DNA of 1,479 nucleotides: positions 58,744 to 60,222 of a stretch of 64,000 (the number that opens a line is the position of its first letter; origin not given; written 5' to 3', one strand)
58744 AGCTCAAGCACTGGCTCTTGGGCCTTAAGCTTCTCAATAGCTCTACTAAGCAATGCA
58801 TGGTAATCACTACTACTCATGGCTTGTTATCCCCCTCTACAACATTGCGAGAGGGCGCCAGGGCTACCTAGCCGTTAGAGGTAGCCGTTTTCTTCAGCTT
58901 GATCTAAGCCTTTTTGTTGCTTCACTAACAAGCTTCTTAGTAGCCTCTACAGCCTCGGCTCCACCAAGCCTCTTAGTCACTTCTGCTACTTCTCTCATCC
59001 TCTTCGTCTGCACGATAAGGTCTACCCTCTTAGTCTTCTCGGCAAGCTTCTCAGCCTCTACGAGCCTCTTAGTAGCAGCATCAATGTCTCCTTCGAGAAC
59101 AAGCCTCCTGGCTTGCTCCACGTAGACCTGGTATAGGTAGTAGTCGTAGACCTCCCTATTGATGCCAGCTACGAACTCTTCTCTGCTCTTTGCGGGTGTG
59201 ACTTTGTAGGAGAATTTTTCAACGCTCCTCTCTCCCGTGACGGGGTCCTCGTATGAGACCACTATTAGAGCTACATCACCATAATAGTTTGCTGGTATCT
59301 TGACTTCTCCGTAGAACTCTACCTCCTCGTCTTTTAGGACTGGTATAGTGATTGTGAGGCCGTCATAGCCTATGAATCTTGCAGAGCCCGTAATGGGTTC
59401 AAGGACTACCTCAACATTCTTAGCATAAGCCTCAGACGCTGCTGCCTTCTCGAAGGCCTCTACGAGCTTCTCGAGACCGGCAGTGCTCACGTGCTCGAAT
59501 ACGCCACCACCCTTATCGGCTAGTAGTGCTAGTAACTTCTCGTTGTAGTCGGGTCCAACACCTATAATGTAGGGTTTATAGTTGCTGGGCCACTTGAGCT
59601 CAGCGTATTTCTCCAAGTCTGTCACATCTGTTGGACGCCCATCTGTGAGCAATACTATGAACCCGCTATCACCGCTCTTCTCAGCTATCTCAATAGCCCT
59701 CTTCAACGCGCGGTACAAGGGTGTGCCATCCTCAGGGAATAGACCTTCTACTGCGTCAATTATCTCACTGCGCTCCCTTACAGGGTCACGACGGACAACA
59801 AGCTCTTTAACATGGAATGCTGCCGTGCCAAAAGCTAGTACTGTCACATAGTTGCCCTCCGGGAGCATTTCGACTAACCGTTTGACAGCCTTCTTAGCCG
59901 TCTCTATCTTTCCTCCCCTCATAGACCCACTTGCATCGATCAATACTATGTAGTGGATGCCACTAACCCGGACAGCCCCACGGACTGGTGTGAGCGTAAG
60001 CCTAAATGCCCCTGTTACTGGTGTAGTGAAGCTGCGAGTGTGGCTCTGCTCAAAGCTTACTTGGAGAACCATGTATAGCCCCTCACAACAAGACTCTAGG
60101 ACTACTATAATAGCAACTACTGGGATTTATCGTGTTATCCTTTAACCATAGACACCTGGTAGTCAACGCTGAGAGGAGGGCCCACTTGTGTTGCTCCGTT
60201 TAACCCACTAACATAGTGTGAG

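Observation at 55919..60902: Compact eukaryotic-like phospho-signalling island: membrane Ser/Thr kinase, PPP phosphatase, vWA (ArnB-like), Zn-ribbon/FHA (ArnA-like)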

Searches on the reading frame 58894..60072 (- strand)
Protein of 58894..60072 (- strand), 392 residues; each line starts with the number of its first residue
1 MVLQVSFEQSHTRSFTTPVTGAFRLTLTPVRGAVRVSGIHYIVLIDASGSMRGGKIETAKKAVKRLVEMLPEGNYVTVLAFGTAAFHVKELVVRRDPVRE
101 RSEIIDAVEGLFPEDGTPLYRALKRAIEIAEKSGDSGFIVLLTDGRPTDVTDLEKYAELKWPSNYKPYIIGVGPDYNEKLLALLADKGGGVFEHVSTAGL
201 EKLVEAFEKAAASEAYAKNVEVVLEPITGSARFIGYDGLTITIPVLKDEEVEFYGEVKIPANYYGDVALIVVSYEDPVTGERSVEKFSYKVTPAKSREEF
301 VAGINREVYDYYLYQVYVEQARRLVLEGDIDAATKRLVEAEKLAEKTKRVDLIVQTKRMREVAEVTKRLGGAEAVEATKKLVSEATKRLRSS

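Call 3: search_protein_families(library=pfam, proteins=[window:58894-60072:-], max_evalue=0.01)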
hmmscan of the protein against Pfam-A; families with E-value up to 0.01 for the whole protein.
window:58894-60072:- (392 aa): 5 families
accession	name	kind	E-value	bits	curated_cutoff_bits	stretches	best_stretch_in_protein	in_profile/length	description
PF00092.34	VWA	-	3.1e-18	67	23.8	1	43-204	4-172/174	von Willebrand factor type A domain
PF13768.12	VWA_3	-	1.3e-14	55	27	1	42-192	4-153/155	von Willebrand factor type A domain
PF13519.12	VWA_2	-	1.4e-12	48.6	27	1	42-145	2-106/107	von Willebrand factor type A domain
PF18677.6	ArnB_C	-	1.1e-08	35.3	26.3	1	312-390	7-71/72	Archaellum regulatory network B, C-terminal domain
PF05762.20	VWA_CoxE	-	2e-06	27.8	26.4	1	28-149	45-163/222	VWA domain containing CoxE-like protein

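Call 4: search_protein_families(library=ncbifam, proteins=[window:58894-60072:-], max_evalue=0.01)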
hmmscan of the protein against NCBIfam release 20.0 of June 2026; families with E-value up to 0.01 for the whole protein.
window:58894-60072:- (392 aa): 5 families
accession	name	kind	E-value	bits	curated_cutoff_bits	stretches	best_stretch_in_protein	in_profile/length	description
TIGR03788.1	marine_srt_targ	equivalog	7.1e-12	44.5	551.65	1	41-198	274-431/629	marine proteobacterial sortase target protein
TIGR02442.1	Cob-chelat-sub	hypoth_equivalog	8e-09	34.5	779.45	1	37-147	471-583/641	putative cobaltochelatase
TIGR02031.1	BchD-ChlD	equivalog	2.3e-06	26.6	499.55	1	35-147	420-532/608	magnesium chelatase ATPase subunit D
TIGR00868.1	hCaCC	subfamily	3.4e-06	25.1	900.85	1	42-216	308-482/863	calcium-activated chloride channel protein 1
NF006886.1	PRK09376.1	equivalog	0.0084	14.9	315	0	126-156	189-219/413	transcription termination factor Rho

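Call 5: search_solved_structures(query=window:58894-60072:-, max_evalue=0.001, show_alignments=1)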
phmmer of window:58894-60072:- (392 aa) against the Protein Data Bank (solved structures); distinct sequences matched with E-value up to 0.001: 6.
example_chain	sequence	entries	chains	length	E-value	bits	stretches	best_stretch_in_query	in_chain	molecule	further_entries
8s05_A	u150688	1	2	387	7.4e-72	245.6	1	3-391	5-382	Conserved protein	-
5a8j_A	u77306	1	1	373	1.3e-31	113.2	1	4-361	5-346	VWA2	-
6fpy_A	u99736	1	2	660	1.2e-07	34.3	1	41-156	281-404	Inter-alpha-trypsin inhibitor heavy chain H1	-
6fpz_A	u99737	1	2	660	1.2e-06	31.1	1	42-156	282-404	Inter-alpha-trypsin inhibitor heavy chain H1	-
4fx5_A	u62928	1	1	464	1.8e-06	30.4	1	41-191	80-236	von Willebrand factor type A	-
9c4f_I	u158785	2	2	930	0.00094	21.5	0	41-195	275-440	Inter-alpha-trypsin inhibitor heavy chain H4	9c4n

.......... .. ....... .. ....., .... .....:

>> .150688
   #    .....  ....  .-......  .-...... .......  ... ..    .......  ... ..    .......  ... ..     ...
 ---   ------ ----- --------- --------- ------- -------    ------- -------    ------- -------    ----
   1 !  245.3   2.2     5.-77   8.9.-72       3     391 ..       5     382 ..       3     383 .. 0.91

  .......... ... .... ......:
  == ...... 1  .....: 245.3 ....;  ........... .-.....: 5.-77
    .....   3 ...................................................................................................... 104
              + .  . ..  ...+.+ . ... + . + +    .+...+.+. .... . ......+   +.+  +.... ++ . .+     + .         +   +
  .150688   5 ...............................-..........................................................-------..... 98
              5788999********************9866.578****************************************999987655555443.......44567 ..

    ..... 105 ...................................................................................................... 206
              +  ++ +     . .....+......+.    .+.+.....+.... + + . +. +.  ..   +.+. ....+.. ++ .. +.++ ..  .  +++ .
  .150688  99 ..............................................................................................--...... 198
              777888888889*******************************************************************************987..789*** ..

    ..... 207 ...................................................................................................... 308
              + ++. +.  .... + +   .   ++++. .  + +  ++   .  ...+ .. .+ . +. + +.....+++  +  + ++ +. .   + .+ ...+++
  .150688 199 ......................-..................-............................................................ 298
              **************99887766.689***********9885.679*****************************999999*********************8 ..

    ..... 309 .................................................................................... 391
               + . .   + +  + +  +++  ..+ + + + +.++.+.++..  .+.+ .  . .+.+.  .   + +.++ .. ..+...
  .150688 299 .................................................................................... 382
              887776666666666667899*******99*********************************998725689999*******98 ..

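Call 13: find_encoding_contigs(protein=window:58894-60072:-, flank=10000, max_places=6)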
Protein window:58894-60072:- (392 aa): 2 contigs read that carry it; 1 place shown.
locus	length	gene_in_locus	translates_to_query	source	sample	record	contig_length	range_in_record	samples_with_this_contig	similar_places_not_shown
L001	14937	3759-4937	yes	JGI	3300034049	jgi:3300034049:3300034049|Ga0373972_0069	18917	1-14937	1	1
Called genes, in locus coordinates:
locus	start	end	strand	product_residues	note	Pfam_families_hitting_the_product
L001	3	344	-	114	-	?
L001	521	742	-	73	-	PF01206:TusA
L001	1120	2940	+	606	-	-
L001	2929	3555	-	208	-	PF00641:Zn_ribbon_RanBP (weak), PF13240:Zn_Ribbon_1 (weak), PF16697:Yop-YscD_cpl, PF00498:FHA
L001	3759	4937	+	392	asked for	PF05762:VWA_CoxE (weak), PF00092:VWA, PF13519:VWA_2, PF13768:VWA_3, PF18677:ArnB_C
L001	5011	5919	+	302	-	PF00149:Metallophos, PF12850:Metallophos_2 (faint)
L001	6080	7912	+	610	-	PF00069:Pkinase, PF07714:PK_Tyr_Ser-Thr (weak)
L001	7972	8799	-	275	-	PF01946:Thi4, PF00890:FAD_binding_2 (weak), PF01266:DAO, PF01494:FAD_binding_3, PF03486:HI0933_like (weak), PF07992:Pyr_redox_2, PF12831:FAD_oxidored, PF13450:NAD_binding_8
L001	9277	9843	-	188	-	-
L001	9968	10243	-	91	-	PF14947:HTH_45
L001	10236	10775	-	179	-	-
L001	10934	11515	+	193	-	-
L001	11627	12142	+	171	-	-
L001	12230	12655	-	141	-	-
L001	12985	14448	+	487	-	PF19864:Radical_SAM_N2, PF04055:Radical_SAM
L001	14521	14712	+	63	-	-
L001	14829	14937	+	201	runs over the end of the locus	PF01470:Peptidase_C15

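Call 15: find_homologous_proteins(query=window:58894-60072:-, max_evalue=1e-10)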
Query window:58894-60072:- (392 aa): 19 proteins with E <= 1e-10 among 8000 candidates.
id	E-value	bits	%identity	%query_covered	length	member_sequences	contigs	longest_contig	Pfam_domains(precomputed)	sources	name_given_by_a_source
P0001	1.5e-233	792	93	100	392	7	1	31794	PF13768.13,PF00092.35,PF18677.8,PF13519.13,PF05762.21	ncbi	-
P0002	4.4e-156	538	63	99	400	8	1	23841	PF13768.13,PF00092.35,PF18677.8,PF13519.13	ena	-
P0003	3.0e-154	532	64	99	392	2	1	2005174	PF13768.13,PF00092.35,PF18677.8,PF13519.13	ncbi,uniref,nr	ncbi:VWA domain-containing protein [Pyrofollis japonicus]|uniref:VWA domain-containing protein n=1 T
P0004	2.4e-123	430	54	99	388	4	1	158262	PF13768.13,PF00092.35,PF18677.8,PF13519.13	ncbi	-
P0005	6.4e-121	422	53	99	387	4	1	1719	PF13768.13,PF00092.35,PF18677.8,PF13519.13,PF10138.16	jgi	-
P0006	2.2e-118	414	54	99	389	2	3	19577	PF13768.13,PF00092.35,PF18677.8,PF13519.13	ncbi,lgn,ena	-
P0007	1.2e-117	411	52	99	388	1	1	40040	PF13768.13,PF00092.35,PF18677.8,PF13519.13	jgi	-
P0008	3.3e-116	406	53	100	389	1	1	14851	PF13768.13,PF00092.35,PF18677.8,PF13519.13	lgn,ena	-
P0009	1.6e-113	397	52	99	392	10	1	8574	PF13768.13,PF00092.35,PF18677.8,PF13519.13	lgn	-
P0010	6.7e-73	264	39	100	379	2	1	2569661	PF13768.13,PF00092.35,PF18677.8,PF13519.13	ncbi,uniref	ncbi:VWA domain-containing protein [Sulfurisphaera javensis]|uniref:VWA domain-containing protein n=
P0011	1.6e-60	223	35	99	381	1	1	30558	PF13768.13,PF00092.35,PF18677.8,PF13519.13,PF05762.21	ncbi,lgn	-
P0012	1.6e-59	220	35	99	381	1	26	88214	PF13768.13,PF00092.35,PF18677.8,PF13519.13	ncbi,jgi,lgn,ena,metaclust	jgi:Ca-activated chloride channel family protein|metaclust:\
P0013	1.5e-55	207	35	87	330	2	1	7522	PF13768.13,PF00092.35,PF18677.8,PF13519.13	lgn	-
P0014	5.2e-54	202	33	99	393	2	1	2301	PF00092.35,PF18677.8,PF13519.13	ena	-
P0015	1.3e-53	200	34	99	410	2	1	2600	PF18677.8,PF13519.13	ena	-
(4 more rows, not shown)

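Call 23: find_related_loci(query=A2, collection=genome_contigs, flank=10000)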
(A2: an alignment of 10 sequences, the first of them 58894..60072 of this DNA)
Query A2 (392 aa) in genome_contigs; peptide patterns used: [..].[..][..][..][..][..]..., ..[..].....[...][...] (x = any residue, [..] = any of these).
242 stretches matched a pattern; 191 encode a relative of the query (tblastn E <= 1e-3); the best 80 are kept; 80 distinct loci.
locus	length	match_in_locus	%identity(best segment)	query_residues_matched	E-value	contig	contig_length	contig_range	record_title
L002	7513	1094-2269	93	1-392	0e+0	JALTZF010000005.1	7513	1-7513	MAG: Pyrodictiaceae archaeon isolate S141_metabat2_scaf2bin.116 S141_NODE_10587_length_7513_cov_2.163688, whole genome s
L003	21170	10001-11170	63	3-392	1e-154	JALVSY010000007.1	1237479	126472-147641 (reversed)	MAG: Pyrodictiaceae archaeon isolate M1_maxbin2_scaf2bin.012 M1_NODE_1_length_1237479_cov_161.761673, whole genome shotg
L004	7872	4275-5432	54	1-390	9e-125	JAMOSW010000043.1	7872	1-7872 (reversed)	MAG: Pyrodictiaceae archaeon isolate 4571-419_maxbin2_scaf2bin.027 4571-419_scaffold_2317_c1, whole genome shotgun seque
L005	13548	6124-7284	52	1-390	5e-122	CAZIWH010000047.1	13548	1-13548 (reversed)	MAG TPA_asm: uncultured Hyperthermus sp. isolate SRP163575_co1_287 genome assembly, contig: NODE_9922_length_13548_cov_5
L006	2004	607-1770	52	3-390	2e-119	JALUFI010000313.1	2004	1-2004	MAG: Pyrodictiaceae archaeon isolate S143_metabat2_scaf2bin.055 S143_NODE_84050_length_2004_cov_2.844965, whole genome s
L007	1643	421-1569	43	3-384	3e-112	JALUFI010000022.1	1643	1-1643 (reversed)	MAG: Pyrodictiaceae archaeon isolate S143_metabat2_scaf2bin.055 S143_NODE_113723_length_1643_cov_1.787599, whole genome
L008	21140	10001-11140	33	1-391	3e-65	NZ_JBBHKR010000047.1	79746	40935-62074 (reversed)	Stygiolobus sp. CP850M NODE_6_length_79746_cov_26.161281, whole genome shotgun sequence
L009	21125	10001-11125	35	1-390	3e-57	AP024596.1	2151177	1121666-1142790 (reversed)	Sulfolobales archaeon HS-7 DNA, complete genome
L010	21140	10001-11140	34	1-391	2e-72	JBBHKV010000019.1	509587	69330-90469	Sulfolobaceae archaeon RB850M NODE_1_length_509587_cov_26.119988, whole genome shotgun sequence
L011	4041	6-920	31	50-369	5e-31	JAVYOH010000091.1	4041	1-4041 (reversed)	MAG: Saccharolobus sp. isolate DRTY-1_201705_bins_33 DRTY-1_201705_bins_33_scaffold_91, whole genome shotgun sequence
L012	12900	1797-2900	28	6-366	1e-29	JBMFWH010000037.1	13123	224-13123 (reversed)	MAG: Thermoplasmata archaeon isolate KM4364-13 NODE_37_length_13123_cov_11.870842, whole genome shotgun sequence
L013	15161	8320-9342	29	37-367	4e-29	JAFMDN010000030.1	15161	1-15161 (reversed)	MAG: Methanobacteriota archaeon isolate CPBay_Spr30G08_8 NODE_2295_length_15161_cov_9.313981, whole genome shotgun seque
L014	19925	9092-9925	33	8-280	2e-25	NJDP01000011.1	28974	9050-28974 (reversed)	MAG: Desulfurococcales archaeon ex4484_58 ex4484_58_scaffold_568_length_28974__count_4173, whole genome shotgun sequence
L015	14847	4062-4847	32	32-276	6e-20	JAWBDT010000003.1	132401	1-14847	MAG: Ignisphaera sp. isolate GMQP_201803_bins_8 GMQP_201803_bins_8_scaffold_3, whole genome shotgun sequence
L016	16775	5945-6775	32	13-281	6e-20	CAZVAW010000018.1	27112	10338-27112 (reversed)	MAG TPA_asm: uncultured Desulfurococcaceae archaeon isolate SRP141559_co1_79 genome assembly, contig: NODE_734_length_27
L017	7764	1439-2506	32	39-387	9e-20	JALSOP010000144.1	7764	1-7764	MAG: Desulfurococcales archaeon isolate 356-284_metabat1_scaf2bin.123 356-284_scaffold_6337_c1, whole genome shotgun seq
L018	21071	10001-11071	30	40-390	3e-17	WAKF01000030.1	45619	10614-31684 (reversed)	MAG: Aeropyrum sp. isolate S012_63_esom k151_210036, whole genome shotgun sequence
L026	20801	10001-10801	29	34-280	8e-15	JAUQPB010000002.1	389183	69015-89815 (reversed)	MAG: Thermoproteota archaeon isolate DRTY-1.bins.6.201808 NODE_8_length_389183_cov_124.137471, whole genome shotgun sequ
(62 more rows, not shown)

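Call 37: search_protein_families(library=pfam, proteins=[L009:11131-12876:+, L012:4310-6676:+, L013:10794-13163:+, L015:5619-7169:+, L026:11677-13236:+, L018:11472-12992:+, L003:12346-12726:+, L003:11498-11953:-, L017:2939-4240:+, L005:8421-10364:+], max_evalue=0.001)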
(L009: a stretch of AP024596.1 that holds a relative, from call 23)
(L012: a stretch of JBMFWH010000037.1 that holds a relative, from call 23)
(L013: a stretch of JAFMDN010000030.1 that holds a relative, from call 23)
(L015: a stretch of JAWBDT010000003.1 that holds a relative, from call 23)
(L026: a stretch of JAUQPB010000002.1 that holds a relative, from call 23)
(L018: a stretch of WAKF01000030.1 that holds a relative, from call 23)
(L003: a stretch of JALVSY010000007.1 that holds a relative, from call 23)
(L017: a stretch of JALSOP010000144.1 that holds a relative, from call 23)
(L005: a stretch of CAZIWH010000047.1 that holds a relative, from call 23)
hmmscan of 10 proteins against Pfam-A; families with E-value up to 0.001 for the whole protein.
L009:11131-12876:+ (581 aa): 3 families
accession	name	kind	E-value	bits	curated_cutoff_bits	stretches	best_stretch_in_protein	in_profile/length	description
PF00723.27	Glyco_hydro_15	-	4.5e-55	187.7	22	1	207-558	9-425/427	Glycosyl hydrolases family 15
PF19291.4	TREH_N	-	3.3e-07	30.2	23.1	1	5-120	19-136/211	Trehalase-like, N-terminal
PF14559.12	TPR_19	-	0.00056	20.6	25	0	501-523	31-53/68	Tetratricopeptide repeat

L012:4310-6676:+ (788 aa): 2 families
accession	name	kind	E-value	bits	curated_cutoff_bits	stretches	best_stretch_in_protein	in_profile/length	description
PF00069.31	Pkinase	-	8.8e-28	97.9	31.7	1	460-764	11-254/263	Protein kinase domain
PF07714.23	PK_Tyr_Ser-Thr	-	2e-12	47.4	23.1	1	534-727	64-237/258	Protein tyrosine and serine/threonine kinase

L013:10794-13163:+ (789 aa): 2 families
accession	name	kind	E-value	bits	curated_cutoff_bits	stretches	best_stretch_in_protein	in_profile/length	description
PF00069.31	Pkinase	-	2.8e-27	96.2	31.7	1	459-764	9-253/263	Protein kinase domain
PF07714.23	PK_Tyr_Ser-Thr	-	4.9e-13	49.4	23.1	1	459-722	9-227/258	Protein tyrosine and serine/threonine kinase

L015:5619-7169:+ (516 aa): 2 families
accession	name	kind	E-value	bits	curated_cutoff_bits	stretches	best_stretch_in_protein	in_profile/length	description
PF00069.31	Pkinase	-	2.7e-19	70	31.7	1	267-441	74-252/263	Protein kinase domain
PF07714.23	PK_Tyr_Ser-Thr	-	5.4e-05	23.1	23.1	1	264-328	74-139/258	Protein tyrosine and serine/threonine kinase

L026:11677-13236:+ (519 aa): 2 families
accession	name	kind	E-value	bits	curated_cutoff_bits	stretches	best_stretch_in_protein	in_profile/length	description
PF00069.31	Pkinase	-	1.6e-17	64.2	31.7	1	264-399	71-199/263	Protein kinase domain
PF07714.23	PK_Tyr_Ser-Thr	-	1e-05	25.4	23.1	1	269-330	76-138/258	Protein tyrosine and serine/threonine kinase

L018:11472-12992:+ (506 aa): 1 family
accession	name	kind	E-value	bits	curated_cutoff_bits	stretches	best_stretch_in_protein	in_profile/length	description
PF00069.31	Pkinase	-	8.5e-10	38.9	31.7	1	252-429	58-221/263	Protein kinase domain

L003:12346-12726:+ (126 aa): 2 families
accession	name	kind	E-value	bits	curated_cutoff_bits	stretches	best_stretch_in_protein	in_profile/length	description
PF13650.11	Asp_protease_2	-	8.8e-09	36.4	24.3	1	25-101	7-88/90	Aspartyl protease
PF13975.11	gag-asp_proteas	-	2.6e-08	34.8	28.2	1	26-104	8-90/92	gag-polyprotein putative aspartyl protease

L003:11498-11953:- (151 aa): 1 family
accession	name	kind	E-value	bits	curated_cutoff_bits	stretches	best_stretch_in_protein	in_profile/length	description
PF01850.27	PIN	-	7.2e-12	46.4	23.6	1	8-143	1-119/120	PIN domain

L017:2939-4240:+ (433 aa): 3 families
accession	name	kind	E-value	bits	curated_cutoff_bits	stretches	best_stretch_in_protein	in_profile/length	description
PF00069.31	Pkinase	-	1.7e-19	70.7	31.7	1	212-328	74-198/263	Protein kinase domain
PF07714.23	PK_Tyr_Ser-Thr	-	2.1e-07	31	23.1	1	209-330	74-206/258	Protein tyrosine and serine/threonine kinase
PF07387.17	Seadorna_VP7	-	0.00035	20.1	20.3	1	245-286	154-196/308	Seadornavirus VP7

L005:8421-10364:+ (647 aa): 2 families
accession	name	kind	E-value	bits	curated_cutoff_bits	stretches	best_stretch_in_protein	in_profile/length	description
PF00069.31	Pkinase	-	4.2e-25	89.1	31.7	1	321-634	3-257/263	Protein kinase domain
PF07714.23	PK_Tyr_Ser-Thr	-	2.1e-10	40.8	23.1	1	420-635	73-255/258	Protein tyrosine and serine/threonine kinase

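Call 41: find_encoding_contigs(protein=P0003, flank=10000, max_places=2)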
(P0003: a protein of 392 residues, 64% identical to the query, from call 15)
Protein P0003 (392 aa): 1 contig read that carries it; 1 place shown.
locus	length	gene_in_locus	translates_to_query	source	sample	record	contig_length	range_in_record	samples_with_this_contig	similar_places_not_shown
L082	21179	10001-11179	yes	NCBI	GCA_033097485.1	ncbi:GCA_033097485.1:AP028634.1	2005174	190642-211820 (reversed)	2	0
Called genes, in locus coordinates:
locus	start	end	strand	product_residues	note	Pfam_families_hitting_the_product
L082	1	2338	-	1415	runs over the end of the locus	PF03176:MMPL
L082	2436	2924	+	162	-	PF03551:PadR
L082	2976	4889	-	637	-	PF01926:MMR_HSR1, PF02421:FeoB_N, PF04548:AIG1 (faint), PF17910:FeoB_Cyto (weak), PF07670:Gate, PF07664:FeoB_C, PF07670:Gate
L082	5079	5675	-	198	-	PF04023:FeoA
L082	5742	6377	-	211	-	-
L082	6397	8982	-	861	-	-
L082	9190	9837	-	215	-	PF13240:Zn_Ribbon_1 (weak), PF16697:Yop-YscD_cpl, PF00498:FHA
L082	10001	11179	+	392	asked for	PF00092:VWA, PF13519:VWA_2, PF13768:VWA_3, PF18677:ArnB_C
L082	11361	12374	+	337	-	PF00149:Metallophos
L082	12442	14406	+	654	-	PF00069:Pkinase, PF07714:PK_Tyr_Ser-Thr (weak)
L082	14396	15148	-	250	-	-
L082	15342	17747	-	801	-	-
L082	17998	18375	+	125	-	PF05942:PaREP1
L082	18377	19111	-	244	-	-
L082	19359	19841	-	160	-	PF11387:DUF2795 (faint), PF19102:DUF5789 (faint)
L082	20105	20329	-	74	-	-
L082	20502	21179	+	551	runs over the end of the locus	-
